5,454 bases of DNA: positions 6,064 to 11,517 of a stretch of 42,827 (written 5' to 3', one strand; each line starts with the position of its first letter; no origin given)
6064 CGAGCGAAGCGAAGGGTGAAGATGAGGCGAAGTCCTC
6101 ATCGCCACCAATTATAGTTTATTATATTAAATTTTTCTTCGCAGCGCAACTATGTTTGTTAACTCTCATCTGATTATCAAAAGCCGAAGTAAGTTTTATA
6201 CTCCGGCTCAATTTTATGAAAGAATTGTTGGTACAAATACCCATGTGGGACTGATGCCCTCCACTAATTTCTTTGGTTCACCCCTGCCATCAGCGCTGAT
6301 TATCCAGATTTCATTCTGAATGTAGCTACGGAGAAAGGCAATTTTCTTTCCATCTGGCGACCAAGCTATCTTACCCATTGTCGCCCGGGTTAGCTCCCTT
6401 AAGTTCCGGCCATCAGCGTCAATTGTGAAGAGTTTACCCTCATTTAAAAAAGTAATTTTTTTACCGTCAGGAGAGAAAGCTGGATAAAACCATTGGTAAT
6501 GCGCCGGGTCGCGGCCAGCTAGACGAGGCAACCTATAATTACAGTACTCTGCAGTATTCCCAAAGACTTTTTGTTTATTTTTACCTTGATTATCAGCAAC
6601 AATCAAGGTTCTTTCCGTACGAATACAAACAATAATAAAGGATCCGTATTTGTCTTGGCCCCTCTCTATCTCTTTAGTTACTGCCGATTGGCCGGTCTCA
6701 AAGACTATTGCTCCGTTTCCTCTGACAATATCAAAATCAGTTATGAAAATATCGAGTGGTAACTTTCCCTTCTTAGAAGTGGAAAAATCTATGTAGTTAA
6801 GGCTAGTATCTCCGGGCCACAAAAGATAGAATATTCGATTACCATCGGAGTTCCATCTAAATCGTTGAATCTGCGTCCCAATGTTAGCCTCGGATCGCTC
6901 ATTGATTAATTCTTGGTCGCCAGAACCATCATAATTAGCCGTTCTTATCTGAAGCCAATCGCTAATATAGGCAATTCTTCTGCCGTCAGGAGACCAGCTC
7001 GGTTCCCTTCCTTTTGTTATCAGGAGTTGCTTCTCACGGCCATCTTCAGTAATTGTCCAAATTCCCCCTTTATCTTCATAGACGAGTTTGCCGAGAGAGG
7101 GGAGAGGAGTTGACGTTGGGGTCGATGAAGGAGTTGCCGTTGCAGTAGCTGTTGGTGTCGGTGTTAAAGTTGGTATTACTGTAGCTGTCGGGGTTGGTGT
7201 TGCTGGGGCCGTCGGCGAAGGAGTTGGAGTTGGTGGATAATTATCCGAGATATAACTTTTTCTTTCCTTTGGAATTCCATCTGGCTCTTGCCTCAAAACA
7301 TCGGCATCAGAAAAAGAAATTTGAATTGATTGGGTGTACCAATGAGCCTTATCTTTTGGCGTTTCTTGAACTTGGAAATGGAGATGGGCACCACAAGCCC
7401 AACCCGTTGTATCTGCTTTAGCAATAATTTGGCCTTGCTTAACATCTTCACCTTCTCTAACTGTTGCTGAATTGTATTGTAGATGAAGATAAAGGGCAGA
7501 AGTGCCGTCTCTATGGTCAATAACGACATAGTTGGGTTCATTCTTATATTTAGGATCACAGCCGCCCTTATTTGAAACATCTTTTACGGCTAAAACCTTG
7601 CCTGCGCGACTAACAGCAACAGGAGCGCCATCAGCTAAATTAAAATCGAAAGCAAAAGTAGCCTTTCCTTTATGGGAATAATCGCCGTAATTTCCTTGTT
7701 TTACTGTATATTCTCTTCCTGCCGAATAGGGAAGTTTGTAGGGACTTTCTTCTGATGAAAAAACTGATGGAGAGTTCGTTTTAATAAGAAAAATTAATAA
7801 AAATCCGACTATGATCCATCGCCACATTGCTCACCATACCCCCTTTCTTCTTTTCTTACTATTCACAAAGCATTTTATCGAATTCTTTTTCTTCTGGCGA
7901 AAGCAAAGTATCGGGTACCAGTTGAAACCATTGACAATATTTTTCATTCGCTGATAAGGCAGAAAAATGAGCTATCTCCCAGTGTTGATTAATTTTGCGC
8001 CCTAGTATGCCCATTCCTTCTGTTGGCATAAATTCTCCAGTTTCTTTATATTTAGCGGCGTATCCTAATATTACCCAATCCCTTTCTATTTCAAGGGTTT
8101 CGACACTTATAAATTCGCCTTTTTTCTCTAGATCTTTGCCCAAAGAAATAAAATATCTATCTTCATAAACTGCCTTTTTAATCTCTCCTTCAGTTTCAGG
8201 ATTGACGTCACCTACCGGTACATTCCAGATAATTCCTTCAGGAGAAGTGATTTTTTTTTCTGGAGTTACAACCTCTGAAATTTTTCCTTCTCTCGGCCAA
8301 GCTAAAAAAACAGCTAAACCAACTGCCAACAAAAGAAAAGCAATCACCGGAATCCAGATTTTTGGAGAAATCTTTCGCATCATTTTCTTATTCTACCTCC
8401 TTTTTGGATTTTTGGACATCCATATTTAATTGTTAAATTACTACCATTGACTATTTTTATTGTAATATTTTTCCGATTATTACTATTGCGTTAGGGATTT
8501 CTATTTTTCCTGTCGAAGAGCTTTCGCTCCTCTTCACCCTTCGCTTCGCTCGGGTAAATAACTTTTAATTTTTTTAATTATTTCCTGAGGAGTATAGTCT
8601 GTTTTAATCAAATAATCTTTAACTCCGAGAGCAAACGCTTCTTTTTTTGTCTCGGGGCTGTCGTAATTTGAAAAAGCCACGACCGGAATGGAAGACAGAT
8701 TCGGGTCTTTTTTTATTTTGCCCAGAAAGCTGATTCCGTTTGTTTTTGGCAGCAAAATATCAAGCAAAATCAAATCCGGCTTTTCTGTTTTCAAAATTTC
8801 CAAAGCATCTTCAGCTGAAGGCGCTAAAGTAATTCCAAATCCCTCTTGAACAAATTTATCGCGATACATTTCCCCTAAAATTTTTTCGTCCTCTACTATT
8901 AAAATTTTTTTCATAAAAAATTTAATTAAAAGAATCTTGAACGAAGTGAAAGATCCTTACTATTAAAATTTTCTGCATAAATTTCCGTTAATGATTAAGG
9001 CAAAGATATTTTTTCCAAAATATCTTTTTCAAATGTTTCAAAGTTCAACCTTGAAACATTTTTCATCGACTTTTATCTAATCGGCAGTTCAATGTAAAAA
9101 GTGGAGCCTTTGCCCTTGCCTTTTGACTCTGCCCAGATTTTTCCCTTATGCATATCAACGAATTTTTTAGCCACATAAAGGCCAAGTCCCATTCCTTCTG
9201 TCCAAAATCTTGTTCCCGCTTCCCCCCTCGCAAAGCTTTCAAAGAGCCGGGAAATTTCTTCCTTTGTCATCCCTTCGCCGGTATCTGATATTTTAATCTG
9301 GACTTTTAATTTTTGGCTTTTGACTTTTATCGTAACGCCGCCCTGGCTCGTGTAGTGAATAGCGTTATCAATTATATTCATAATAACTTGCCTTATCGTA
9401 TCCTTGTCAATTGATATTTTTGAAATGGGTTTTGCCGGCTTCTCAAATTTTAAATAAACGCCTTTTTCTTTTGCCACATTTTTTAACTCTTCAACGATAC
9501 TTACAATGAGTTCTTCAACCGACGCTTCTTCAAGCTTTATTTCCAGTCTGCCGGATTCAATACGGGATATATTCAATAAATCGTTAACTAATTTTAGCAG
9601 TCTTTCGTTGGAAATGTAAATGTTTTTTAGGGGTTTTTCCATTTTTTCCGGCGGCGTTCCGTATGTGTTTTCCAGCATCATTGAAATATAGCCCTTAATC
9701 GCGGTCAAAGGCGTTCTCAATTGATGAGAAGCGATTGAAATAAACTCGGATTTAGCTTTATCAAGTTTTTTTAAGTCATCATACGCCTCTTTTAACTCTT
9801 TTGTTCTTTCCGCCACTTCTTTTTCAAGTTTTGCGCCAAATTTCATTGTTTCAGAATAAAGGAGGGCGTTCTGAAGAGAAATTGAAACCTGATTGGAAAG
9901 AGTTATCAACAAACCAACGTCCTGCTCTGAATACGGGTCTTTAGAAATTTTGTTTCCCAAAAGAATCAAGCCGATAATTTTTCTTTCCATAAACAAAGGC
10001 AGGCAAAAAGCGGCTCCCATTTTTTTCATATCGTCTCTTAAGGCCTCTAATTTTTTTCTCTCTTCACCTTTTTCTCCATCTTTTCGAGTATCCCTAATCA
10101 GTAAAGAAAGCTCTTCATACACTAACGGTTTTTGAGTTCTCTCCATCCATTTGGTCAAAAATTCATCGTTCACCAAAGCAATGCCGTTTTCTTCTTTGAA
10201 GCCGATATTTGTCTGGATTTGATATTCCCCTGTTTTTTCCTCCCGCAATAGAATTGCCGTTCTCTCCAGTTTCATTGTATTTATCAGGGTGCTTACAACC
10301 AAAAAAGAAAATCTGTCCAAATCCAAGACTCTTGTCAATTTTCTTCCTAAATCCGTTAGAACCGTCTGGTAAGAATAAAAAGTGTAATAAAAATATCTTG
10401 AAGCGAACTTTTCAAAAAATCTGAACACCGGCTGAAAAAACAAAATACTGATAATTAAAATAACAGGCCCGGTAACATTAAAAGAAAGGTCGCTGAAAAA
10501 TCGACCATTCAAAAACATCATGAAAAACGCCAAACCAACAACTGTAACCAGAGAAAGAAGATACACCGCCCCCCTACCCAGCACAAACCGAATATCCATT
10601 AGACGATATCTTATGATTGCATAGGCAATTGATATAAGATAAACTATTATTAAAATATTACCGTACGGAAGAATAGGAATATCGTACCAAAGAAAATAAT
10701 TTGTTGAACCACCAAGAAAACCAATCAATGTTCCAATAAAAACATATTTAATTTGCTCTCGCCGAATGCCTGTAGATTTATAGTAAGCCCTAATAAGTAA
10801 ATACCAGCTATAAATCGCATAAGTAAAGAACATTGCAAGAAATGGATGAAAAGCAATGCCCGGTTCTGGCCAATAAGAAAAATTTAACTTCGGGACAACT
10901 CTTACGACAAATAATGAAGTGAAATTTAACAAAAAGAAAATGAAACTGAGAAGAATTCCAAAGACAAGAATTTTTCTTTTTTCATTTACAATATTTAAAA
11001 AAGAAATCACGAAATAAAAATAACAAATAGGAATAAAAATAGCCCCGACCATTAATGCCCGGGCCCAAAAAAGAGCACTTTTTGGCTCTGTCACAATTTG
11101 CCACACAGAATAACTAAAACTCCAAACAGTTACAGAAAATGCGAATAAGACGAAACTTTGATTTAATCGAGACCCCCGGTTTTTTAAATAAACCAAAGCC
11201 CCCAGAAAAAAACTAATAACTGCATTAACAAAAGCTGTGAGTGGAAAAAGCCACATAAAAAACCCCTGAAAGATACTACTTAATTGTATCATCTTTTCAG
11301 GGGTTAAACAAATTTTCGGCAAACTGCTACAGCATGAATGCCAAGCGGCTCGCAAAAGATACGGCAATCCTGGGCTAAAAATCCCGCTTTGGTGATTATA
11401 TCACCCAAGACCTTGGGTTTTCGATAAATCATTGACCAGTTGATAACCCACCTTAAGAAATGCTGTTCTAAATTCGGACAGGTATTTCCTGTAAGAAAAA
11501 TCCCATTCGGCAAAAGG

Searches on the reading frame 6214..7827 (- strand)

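Call 50: search_protein_families(library=pfam, proteins=[window:6214-7827:-], max_evalue=0.0001)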
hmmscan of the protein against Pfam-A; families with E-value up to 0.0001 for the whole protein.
window:6214-7827:- (537 aa): 3 families
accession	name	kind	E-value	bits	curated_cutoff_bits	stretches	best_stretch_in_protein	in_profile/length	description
PF01551.29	Peptidase_M23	-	7.1e-17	61.8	28.7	1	60-156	6-90/96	Peptidase family M23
PF07676.18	PD40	-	4.3e-16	58.8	20.9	1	275-290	13-28/38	WD40-like Beta Propeller Repeat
PF00930.27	DPPIV_N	-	4.1e-05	22.9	22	0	445-481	44-80/354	Dipeptidyl peptidase IV (DPP IV) N-terminal region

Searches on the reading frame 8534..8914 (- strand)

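Call 50: search_protein_families(library=pfam, proteins=[window:8534-8914:-], max_evalue=0.0001)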
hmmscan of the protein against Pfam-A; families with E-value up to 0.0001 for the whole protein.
window:8534-8914:- (126 aa): 1 family
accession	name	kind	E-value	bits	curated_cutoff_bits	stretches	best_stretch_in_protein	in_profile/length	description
PF00072.30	Response_reg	-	7.3e-23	81.3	30.2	1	4-116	1-110/111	Response regulator receiver domain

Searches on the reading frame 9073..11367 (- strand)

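Call 50: search_protein_families(library=pfam, proteins=[window:9073-11367:-], max_evalue=0.0001)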
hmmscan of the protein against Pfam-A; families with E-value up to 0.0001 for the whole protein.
window:9073-11367:- (764 aa): 6 families
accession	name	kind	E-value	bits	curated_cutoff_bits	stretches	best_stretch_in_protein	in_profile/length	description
PF02518.31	HATPase_c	-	3.4e-26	92.3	26.4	1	654-763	2-109/111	Histidine kinase-, DNA gyrase B-, and HSP90-like ATPase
PF16927.11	HisKA_7TM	-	1.1e-19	71.6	28.6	1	46-259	3-222/224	N-terminal 7TM region of histidine kinase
PF00512.31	HisKA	-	1e-18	67.6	26.9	1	538-606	1-66/66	His Kinase A (phospho-acceptor) domain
PF01590.32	GAF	-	1.4e-06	29.3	22.4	1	349-498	1-133/133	GAF domain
PF13492.12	GAF_3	-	6.9e-06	26.9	27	1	364-500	16-129/129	GAF domain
PF13589.12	HATPase_c_3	-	4.2e-05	24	25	1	659-716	4-60/137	Histidine kinase-, DNA gyrase B-, and HSP90-like ATPase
